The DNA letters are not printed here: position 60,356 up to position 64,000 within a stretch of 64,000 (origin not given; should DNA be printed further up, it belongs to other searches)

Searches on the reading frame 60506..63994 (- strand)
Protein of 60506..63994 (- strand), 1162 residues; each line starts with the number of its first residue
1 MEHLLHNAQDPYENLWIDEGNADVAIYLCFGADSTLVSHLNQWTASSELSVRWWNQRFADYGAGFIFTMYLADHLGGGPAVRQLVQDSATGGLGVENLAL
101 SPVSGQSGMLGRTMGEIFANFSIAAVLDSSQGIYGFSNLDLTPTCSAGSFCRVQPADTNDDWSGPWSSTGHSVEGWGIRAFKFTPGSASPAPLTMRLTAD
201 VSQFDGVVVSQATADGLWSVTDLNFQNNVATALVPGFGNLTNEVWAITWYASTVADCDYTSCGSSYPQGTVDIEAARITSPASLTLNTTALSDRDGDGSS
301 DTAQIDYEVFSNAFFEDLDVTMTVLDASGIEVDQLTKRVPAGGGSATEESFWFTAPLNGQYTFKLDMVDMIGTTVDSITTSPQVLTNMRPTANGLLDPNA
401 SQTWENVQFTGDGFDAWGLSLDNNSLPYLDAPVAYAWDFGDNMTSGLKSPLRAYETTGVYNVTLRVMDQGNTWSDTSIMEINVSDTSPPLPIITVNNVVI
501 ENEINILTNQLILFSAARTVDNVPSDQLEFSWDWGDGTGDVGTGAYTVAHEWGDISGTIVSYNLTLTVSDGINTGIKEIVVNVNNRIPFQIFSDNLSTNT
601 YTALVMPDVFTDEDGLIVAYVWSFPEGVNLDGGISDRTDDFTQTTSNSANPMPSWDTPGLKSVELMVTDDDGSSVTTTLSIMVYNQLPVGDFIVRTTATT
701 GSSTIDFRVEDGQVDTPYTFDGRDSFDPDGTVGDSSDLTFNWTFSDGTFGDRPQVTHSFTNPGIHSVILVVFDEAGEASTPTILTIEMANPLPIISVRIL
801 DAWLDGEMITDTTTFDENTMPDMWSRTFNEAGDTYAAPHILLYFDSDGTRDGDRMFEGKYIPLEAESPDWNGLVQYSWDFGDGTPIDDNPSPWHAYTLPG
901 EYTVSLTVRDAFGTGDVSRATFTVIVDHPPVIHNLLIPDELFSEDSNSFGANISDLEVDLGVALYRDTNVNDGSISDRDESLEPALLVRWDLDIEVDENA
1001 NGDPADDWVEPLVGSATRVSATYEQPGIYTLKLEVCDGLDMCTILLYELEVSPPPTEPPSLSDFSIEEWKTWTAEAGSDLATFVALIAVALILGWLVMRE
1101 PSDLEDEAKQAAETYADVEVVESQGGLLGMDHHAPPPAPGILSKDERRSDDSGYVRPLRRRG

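Call 74: search_protein_families(library=pfam, proteins=[window:60506-63994:-], max_evalue=0.001)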
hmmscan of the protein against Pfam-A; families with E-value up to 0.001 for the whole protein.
window:60506-63994:- (1162 aa): 2 families
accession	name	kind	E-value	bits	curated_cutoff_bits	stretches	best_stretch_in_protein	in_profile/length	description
PF18911.6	PKD_4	-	1.4e-46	156.9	27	3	858-924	17-83/85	PKD domain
PF00801.26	PKD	-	1.1e-32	112.3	23.5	3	874-913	30-70/80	PKD domain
